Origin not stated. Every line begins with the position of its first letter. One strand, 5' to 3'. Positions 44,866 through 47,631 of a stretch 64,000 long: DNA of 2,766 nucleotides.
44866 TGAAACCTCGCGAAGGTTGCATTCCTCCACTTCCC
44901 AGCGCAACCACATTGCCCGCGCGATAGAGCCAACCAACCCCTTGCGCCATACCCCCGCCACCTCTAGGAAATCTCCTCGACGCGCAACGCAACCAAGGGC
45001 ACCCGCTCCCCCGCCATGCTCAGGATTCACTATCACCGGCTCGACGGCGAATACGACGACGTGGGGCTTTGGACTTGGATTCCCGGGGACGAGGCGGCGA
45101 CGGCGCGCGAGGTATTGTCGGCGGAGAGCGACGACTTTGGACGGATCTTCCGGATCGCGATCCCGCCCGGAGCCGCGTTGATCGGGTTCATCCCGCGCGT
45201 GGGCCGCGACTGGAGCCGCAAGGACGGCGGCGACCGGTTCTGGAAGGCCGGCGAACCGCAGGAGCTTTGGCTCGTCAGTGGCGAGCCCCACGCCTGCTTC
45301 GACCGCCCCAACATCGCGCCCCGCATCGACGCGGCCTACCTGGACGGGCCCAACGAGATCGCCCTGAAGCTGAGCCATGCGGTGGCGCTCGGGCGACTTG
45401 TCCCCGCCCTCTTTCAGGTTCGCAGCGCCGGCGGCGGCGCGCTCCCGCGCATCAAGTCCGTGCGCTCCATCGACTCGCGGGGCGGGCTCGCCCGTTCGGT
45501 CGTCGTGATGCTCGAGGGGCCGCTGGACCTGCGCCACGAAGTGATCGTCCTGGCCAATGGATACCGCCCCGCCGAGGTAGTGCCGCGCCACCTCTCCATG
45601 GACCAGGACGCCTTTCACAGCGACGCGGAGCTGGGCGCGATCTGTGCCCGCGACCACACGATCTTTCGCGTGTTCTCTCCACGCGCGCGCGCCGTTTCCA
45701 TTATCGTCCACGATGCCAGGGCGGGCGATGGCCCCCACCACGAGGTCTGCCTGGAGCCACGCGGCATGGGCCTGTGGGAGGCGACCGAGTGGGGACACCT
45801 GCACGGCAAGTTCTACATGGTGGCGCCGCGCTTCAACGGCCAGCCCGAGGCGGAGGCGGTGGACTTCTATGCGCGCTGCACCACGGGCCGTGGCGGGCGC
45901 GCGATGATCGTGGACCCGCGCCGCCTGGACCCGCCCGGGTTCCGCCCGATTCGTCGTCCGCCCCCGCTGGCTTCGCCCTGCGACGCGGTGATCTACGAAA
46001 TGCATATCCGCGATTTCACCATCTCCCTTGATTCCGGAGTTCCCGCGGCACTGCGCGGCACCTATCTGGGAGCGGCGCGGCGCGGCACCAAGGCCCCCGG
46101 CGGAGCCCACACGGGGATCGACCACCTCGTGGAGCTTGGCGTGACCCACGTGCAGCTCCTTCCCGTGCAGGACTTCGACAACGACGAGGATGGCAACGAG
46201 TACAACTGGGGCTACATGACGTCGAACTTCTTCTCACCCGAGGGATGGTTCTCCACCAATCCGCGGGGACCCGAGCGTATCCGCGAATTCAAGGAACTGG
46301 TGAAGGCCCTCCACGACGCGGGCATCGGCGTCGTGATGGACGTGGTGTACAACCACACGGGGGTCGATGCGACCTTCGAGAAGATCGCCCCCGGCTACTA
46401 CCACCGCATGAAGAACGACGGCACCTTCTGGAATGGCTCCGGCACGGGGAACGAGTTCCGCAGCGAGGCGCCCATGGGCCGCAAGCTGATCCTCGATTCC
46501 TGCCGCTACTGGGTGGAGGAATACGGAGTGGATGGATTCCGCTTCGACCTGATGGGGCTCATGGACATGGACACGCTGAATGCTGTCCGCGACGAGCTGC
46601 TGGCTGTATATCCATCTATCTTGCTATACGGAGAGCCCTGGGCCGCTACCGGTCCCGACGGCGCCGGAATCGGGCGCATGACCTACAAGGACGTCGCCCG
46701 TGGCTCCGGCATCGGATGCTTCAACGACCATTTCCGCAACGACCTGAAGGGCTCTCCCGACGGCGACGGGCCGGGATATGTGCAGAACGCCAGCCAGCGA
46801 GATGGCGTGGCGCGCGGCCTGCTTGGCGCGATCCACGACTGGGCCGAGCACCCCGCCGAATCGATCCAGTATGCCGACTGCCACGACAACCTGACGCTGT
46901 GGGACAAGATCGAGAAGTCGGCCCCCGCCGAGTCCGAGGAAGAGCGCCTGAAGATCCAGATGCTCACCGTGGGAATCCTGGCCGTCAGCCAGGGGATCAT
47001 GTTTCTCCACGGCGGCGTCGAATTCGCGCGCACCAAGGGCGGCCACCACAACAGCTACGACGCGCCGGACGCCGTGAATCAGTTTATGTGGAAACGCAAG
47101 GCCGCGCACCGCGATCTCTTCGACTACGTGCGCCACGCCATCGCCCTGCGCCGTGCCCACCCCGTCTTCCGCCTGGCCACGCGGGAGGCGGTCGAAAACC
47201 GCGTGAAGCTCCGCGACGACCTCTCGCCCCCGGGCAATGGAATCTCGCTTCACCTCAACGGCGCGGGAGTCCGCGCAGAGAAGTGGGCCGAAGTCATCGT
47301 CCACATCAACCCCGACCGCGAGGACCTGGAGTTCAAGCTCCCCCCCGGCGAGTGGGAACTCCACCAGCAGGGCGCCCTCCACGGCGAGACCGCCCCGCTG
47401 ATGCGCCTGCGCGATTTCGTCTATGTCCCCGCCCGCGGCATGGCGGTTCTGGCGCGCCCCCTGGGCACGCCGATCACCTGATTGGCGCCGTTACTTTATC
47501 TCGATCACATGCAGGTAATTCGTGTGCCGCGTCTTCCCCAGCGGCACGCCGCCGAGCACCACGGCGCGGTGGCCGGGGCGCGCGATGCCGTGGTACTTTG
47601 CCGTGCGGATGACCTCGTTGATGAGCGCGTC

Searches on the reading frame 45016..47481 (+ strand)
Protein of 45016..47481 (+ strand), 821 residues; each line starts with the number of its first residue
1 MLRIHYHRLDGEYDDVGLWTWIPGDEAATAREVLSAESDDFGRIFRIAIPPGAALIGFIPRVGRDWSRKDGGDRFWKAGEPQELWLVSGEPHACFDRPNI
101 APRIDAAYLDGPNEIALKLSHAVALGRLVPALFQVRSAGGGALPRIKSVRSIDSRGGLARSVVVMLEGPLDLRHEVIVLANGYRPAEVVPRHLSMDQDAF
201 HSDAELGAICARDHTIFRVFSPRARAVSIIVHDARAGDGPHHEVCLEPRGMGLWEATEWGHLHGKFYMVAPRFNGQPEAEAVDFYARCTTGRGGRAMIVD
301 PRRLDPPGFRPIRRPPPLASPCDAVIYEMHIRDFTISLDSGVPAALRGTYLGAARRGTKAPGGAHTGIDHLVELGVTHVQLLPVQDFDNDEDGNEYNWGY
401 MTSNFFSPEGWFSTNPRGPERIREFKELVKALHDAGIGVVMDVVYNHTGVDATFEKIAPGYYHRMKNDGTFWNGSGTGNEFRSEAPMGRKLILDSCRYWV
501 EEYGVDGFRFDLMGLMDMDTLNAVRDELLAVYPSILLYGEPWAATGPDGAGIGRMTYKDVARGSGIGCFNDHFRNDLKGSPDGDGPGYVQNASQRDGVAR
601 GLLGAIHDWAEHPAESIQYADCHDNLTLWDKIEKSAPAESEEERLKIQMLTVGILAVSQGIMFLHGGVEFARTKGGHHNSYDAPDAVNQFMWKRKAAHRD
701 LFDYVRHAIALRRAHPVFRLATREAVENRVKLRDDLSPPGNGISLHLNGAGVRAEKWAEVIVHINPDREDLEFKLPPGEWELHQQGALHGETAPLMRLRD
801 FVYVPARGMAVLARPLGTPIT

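Call 33: search_protein_families(library=pfam, proteins=[window:45016-47481:+])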
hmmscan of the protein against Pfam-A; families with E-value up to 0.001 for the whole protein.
window:45016-47481:+ (821 aa): 4 families
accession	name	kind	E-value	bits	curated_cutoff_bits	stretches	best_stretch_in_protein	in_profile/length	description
PF03714.20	PUD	-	2.6e-15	57.5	25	1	2-92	2-94/97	Bacterial pullanase-associated domain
PF00128.31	Alpha-amylase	-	1.5e-12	47.9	22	1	368-458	25-102/446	Alpha amylase, catalytic domain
PF11852.14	Pullul_strch_C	-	3.9e-05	23.7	29.7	1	703-813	44-163/165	Alpha-1,6-glucosidases, pullulanase-type, C-terminal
PF02922.24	CBM_48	-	4.5e-05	24.1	22.4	1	206-283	2-80/83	Carbohydrate-binding module 48 (Isoamylase N-terminal domain)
